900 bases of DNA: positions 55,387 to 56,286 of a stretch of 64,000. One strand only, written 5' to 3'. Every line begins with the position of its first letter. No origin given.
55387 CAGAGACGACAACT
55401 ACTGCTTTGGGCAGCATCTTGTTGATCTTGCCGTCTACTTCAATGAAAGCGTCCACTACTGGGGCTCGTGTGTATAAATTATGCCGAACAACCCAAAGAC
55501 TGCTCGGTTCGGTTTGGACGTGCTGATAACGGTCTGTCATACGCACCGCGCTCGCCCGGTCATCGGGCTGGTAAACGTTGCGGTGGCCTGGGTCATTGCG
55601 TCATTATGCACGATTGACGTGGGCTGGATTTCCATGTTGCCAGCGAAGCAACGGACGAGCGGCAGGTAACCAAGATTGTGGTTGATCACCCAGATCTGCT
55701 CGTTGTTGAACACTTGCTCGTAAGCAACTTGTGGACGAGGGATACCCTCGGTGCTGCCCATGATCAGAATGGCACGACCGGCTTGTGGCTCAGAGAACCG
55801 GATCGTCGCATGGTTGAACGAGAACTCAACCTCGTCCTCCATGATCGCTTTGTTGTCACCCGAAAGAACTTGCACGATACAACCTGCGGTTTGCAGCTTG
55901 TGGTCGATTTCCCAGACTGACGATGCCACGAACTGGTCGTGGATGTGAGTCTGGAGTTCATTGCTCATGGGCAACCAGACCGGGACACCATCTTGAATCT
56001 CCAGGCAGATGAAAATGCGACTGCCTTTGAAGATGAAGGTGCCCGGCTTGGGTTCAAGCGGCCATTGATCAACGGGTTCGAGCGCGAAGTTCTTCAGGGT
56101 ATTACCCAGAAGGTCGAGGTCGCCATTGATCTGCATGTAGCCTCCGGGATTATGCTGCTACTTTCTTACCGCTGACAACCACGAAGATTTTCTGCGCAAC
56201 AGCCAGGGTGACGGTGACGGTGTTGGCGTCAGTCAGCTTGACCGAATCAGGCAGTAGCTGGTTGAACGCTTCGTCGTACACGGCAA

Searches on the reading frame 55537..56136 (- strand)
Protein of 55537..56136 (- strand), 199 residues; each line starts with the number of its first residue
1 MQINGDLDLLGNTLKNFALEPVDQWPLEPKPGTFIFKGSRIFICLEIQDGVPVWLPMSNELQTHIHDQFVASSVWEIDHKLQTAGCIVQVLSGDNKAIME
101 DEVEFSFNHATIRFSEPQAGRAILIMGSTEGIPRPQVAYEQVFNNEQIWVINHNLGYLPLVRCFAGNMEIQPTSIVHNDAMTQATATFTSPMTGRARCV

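Call 7: search_protein_families(library=pfam, proteins=[window:55537-56136:-], max_evalue=0.1)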
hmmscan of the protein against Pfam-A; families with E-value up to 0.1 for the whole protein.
window:55537-56136:- (199 aa): 0 families

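Call 8: search_protein_families(library=phrogs, proteins=[window:55537-56136:-], max_evalue=0.1)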
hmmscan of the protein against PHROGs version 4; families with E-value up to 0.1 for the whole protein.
window:55537-56136:- (199 aa): 5 families
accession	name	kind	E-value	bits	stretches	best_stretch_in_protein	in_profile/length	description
phrog_21918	-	unknown function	1.6e-87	293.2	1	1-199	1-200/200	-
phrog_30556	-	unknown function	2e-09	39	2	144-198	105-158/159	-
phrog_34633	-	unknown function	1e-07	32.9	1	63-124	191-251/252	-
phrog_24148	-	DNA, RNA and nucleotide metabolism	3.7e-05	24.2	1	61-125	196-264/275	HNH endonuclease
phrog_10272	-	unknown function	0.00089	19.9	1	63-124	139-199/200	-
